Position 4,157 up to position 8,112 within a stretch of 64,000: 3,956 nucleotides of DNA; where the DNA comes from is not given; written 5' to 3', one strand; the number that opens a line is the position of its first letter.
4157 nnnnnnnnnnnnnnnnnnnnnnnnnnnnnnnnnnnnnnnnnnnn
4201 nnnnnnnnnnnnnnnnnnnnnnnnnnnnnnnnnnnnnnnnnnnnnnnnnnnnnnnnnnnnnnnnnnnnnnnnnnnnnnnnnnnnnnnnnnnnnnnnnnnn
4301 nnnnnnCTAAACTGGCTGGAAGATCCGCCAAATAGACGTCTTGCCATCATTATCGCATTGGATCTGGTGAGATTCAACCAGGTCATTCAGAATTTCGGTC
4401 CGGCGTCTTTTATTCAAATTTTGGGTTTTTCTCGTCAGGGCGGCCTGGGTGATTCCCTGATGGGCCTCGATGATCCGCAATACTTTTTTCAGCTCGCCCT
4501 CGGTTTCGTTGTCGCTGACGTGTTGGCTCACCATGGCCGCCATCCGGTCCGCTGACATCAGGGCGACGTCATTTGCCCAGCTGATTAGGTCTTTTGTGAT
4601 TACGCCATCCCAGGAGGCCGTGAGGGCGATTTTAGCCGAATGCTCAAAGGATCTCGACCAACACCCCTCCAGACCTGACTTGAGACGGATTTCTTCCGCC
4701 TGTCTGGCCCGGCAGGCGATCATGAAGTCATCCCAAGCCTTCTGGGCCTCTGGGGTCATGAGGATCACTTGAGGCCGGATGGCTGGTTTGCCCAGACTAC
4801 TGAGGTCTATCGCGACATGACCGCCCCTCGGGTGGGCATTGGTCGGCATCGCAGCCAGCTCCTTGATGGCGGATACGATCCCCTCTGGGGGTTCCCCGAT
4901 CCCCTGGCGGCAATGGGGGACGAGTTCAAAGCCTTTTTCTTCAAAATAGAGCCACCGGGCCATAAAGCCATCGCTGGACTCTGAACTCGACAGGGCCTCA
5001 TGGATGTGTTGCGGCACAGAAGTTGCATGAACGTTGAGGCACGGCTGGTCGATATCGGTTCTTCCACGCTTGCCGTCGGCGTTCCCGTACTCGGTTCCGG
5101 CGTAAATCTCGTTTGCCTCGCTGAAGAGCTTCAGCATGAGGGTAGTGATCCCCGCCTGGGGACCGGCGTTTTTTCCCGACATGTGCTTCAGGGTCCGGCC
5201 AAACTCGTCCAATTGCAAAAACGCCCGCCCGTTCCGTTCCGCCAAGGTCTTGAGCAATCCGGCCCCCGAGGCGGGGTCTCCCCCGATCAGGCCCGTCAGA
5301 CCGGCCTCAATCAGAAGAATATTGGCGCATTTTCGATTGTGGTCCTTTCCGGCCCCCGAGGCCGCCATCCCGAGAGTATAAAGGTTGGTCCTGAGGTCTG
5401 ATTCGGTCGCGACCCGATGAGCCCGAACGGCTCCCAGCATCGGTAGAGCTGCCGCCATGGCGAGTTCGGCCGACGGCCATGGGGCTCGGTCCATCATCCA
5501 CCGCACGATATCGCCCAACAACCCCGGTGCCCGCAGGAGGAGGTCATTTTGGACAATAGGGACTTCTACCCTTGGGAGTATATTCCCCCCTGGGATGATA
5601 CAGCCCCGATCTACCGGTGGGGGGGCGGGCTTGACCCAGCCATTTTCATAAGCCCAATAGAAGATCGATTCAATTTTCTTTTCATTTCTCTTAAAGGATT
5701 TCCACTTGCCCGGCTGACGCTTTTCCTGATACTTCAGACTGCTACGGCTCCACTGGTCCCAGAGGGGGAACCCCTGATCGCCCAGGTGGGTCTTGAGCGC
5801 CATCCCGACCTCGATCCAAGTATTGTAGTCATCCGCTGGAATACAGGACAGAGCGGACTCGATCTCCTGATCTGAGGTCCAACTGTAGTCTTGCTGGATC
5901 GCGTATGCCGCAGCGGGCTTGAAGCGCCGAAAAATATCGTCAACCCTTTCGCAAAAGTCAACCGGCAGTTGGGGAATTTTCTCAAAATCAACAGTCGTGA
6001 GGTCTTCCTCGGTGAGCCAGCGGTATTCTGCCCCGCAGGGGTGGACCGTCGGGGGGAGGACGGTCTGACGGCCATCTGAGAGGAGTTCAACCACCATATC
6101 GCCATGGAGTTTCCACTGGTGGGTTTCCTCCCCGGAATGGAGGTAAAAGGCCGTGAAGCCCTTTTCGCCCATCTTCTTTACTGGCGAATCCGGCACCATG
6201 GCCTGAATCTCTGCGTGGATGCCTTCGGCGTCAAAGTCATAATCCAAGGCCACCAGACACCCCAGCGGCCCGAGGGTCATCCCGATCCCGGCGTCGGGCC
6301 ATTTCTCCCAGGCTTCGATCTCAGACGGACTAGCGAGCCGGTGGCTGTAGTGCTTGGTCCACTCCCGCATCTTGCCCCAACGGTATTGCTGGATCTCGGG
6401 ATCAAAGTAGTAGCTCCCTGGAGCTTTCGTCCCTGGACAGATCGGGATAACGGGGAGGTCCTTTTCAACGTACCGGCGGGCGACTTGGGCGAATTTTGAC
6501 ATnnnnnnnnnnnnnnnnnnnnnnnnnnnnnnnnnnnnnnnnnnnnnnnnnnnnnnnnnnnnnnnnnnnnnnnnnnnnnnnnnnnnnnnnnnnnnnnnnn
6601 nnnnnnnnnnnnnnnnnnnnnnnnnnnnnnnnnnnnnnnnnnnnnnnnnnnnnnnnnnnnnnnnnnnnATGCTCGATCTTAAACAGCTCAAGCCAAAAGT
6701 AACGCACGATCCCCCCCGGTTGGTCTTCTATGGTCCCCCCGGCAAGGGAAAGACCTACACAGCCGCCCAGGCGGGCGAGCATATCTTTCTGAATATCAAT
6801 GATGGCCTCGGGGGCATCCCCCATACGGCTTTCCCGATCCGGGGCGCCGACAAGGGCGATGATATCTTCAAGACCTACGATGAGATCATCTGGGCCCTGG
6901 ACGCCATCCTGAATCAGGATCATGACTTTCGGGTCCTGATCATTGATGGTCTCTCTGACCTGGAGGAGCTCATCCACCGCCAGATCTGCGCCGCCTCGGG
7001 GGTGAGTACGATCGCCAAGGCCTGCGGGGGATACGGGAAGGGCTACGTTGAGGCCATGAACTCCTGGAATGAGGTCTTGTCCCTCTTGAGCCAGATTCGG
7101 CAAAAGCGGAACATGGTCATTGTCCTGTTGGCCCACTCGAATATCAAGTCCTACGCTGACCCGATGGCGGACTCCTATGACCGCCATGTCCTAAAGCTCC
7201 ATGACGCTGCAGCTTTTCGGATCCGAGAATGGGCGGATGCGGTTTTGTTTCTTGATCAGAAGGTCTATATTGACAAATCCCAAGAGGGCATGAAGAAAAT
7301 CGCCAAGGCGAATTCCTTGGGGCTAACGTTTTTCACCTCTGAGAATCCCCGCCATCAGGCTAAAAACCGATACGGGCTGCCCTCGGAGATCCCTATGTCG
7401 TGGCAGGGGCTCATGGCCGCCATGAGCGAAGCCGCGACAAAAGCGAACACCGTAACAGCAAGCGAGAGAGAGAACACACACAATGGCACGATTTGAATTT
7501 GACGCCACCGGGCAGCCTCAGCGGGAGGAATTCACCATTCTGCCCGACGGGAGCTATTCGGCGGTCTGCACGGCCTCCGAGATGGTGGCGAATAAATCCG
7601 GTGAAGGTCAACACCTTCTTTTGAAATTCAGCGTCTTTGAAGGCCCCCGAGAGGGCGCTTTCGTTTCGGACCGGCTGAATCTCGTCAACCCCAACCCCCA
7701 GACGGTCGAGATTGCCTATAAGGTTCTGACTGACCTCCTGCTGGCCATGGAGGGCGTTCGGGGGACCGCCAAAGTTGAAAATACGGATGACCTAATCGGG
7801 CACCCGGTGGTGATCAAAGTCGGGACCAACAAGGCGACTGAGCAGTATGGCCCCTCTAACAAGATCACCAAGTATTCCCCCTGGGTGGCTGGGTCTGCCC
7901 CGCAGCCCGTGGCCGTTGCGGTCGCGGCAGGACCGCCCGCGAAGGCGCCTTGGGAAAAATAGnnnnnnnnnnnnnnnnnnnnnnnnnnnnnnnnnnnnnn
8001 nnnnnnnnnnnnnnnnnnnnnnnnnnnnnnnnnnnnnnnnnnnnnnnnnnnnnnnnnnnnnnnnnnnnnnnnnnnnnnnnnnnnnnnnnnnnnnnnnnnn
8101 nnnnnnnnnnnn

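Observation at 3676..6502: Candidate iteron origin directly 3-prime of the prim-pol/helicase gene, plus a small protein that copies only its C-terminal wHTH (possible replication regulator)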

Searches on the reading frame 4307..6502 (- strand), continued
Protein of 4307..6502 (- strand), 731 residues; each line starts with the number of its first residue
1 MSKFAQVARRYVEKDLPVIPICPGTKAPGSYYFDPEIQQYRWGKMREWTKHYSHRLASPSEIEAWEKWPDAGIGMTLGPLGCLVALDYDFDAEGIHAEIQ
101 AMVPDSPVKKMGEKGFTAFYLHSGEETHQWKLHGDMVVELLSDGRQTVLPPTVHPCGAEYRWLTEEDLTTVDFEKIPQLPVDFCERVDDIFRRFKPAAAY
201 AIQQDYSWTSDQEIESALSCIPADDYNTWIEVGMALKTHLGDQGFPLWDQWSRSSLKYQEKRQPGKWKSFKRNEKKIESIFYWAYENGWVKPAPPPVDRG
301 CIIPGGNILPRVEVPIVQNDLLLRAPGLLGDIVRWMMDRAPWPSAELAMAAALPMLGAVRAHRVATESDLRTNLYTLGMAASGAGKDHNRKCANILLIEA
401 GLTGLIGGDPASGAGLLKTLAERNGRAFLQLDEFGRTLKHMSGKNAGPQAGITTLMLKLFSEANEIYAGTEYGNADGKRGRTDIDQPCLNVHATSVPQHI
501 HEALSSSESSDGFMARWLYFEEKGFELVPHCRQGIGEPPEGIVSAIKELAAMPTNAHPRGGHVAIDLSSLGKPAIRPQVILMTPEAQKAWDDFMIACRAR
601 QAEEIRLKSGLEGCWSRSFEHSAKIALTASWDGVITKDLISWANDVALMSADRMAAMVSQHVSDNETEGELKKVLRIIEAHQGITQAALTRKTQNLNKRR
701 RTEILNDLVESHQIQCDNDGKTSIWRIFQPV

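Call 65: fold_search(model_id=the predicted structure, library=pdb)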
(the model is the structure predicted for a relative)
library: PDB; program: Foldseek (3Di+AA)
matches with E <= 10: 762; with E <= 0.001: 8
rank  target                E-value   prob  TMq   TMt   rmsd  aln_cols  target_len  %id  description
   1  8s0a_5                9.0e-06  1.00  0.28  0.30  10.2       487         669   10  H. sapiens MCM2-7 hexamer bound to double stranded DNA (released 2024-10-02)
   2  9e2x_5                1.2e-05  1.00  0.28  0.31  11.2       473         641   10  Cryo-EM structure of yeast CMG helicase stalled at G4-containing DNA template, state 2 (released 2025-03-19)
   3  7qhs_5                1.6e-05  1.00  0.28  0.30  14.2       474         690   10  S. cerevisiae CMGE nucleating origin DNA melting (released 2022-06-15)
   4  8s0e_3                4.5e-05  1.00  0.25  0.41  16.8       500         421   10  H. sapiens OCCM bound to double stranded DNA (released 2024-10-02)
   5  8s0e_7                1.1e-04  1.00  0.23  0.42  19.7       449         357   11  H. sapiens OCCM bound to double stranded DNA (released 2024-10-02)
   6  8x7u_C                3.0e-04  1.00  0.26  0.29  13.5       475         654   13  MCM in complex with dsDNA in presence of ATP. (released 2024-01-17)
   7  9nuk_A                4.7e-04  1.00  0.25  0.30  12.9       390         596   11  SsoPfMCM:DNA class 2a from merged particles (released 2026-03-25)
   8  6wgi_3                9.3e-04  1.00  0.26  0.29  17.7       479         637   11  Atomic model of the mutant OCCM (ORC-Cdc6-Cdt1-Mcm2-7 with Mcm6 WHD truncation) loaded on DNA at 10.5 A resolution (released 2020-07-15)
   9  8eag_F                1.1e-03  1.00  0.28  0.40   6.6       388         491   11  SsoMCM hexamer bound to Mg/ADP-BeFx and 12-mer oligo-dT. Class 2 (released 2022-12-14)
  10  8s0f_3                1.6e-03  1.00  0.27  0.51   7.5       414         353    8  H. sapiens OC1M bound to double stranded DNA (released 2024-10-02)
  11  6mii_E                2.0e-03  1.00  0.28  0.34   7.3       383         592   11  Crystal structure of minichromosome maintenance protein MCM/DNA complex (released 2019-07-24)
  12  5v8f_3                2.9e-03  1.00  0.24  0.26  18.0       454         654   11  Structural basis of MCM2-7 replicative helicase loading by ORC-Cdc6 and Cdt1 (released 2017-05-10)
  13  6wgg_7                4.0e-03  0.99  0.25  0.28  17.9       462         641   11  Atomic model of pre-insertion mutant OCCM-DNA complex(ORC-Cdc6-Cdt1-Mcm2-7 with Mcm6 WHD truncation) (released 2020-07-15)
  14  9a5x_A                6.3e-03  0.95  0.18  0.28  22.7       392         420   10  Integrative model of CLPX-CLPP by crosslinking MS and deep learning (released 2024-09-18)
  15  8q67_A                6.6e-03  1.00  0.27  0.33   6.1       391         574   11  Crystal structure of a homohexameric MCM from M. acidophilum (released 2025-03-12)
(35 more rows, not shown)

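Call 66: search_solved_structures(query=A1, max_evalue=0.01)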
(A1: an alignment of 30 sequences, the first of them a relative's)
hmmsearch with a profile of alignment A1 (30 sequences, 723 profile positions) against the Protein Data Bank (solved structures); distinct sequences matched with E-value up to 0.01: 3.
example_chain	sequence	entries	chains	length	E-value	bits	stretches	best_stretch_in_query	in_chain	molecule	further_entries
1rni_A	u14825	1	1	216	9.8e-09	37.2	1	9-85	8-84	ORF904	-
1ro0_A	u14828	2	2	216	1.6e-08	36.5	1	9-85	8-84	ORF904 | hypothetical protein ORF904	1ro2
3m1m_A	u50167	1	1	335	1.7e-08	36.4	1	9-85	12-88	ORF904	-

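Call 89: find_encoding_contigs(protein=P0038, flank=1500, max_places=1)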
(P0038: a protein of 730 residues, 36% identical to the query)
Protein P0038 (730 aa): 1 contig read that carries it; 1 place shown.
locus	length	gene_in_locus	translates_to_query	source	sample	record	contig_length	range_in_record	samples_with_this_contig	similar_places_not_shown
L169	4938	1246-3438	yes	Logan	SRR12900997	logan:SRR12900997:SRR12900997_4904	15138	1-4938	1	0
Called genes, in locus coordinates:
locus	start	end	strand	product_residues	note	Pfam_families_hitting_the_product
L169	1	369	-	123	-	?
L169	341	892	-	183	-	-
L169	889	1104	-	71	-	PF15943:YdaS_toxin, PF14549:P22_Cro (weak)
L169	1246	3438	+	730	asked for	PF09250:Prim-Pol, PF08707:PriCT_2, PF13148:DUF3987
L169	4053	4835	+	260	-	PF13479:AAA_24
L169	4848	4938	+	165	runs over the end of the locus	PF05037:DUF669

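Call 91: find_encoding_contigs(protein=P0025, flank=1500, max_places=1)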
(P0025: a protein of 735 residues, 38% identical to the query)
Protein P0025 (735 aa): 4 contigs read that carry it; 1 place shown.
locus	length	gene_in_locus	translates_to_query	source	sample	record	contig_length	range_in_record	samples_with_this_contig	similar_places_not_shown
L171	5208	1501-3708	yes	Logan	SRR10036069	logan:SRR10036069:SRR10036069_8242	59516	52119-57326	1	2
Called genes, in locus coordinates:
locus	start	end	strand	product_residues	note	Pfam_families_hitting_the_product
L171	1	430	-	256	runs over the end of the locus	PF13479:AAA_24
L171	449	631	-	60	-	-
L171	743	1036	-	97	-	PF27050:Phage_P22_Y8K6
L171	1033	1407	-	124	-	-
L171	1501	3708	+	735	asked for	PF09250:Prim-Pol, PF08707:PriCT_2, PF13148:DUF3987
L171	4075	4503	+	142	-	-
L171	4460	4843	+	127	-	-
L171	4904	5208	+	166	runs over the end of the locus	-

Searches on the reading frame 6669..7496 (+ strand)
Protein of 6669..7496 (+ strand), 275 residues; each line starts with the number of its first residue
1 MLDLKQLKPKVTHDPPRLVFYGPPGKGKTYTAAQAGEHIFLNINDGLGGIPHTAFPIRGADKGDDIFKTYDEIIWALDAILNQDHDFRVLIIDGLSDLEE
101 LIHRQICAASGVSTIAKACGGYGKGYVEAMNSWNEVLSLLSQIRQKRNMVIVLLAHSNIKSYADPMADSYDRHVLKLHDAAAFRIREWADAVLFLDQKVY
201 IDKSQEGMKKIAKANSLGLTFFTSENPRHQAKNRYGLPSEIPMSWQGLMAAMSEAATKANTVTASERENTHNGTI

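Call 3: search_protein_families(library=pfam, proteins=[window:6669-7496:+], max_evalue=0.01)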
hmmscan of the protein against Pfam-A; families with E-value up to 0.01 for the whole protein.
window:6669-7496:+ (275 aa): 2 families
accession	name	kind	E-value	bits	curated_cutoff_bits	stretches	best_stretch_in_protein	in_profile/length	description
PF13479.12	AAA_24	-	8.3e-31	107.8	27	1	16-235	3-195/195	AAA domain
PF00004.35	AAA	-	0.0022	18.9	21.2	0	19-38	2-21/131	ATPase family associated with various cellular activities (AAA)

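Call 4: search_protein_families(library=phrogs, proteins=[window:6669-7496:+], max_evalue=0.01)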
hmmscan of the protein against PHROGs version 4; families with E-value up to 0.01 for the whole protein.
window:6669-7496:+ (275 aa): 1 family
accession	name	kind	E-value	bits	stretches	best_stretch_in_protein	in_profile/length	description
phrog_124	-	DNA, RNA and nucleotide metabolism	3.4e-31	110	1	5-266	32-272/382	Sak4-like ssDNA annealing protein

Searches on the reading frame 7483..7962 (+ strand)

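Call 3: search_protein_families(library=pfam, proteins=[window:7483-7962:+], max_evalue=0.01)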
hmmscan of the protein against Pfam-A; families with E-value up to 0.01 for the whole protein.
window:7483-7962:+ (159 aa): 1 family
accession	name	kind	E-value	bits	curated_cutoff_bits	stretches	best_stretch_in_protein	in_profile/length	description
PF05037.18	DUF669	-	2.2e-08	34.7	21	1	13-122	7-122/138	Protein of unknown function (DUF669)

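Call 4: search_protein_families(library=phrogs, proteins=[window:7483-7962:+], max_evalue=0.01)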
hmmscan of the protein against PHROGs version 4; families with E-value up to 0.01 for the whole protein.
window:7483-7962:+ (159 aa): 3 families
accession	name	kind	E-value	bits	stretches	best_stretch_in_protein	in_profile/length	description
phrog_2300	-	unknown function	1.9e-28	101.2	1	3-154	28-196/347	-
phrog_13350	-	unknown function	9.8e-24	85.4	1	1-133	4-132/302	-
phrog_6015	-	DNA, RNA and nucleotide metabolism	2.7e-23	84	1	4-148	5-145/273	single strand DNA binding protein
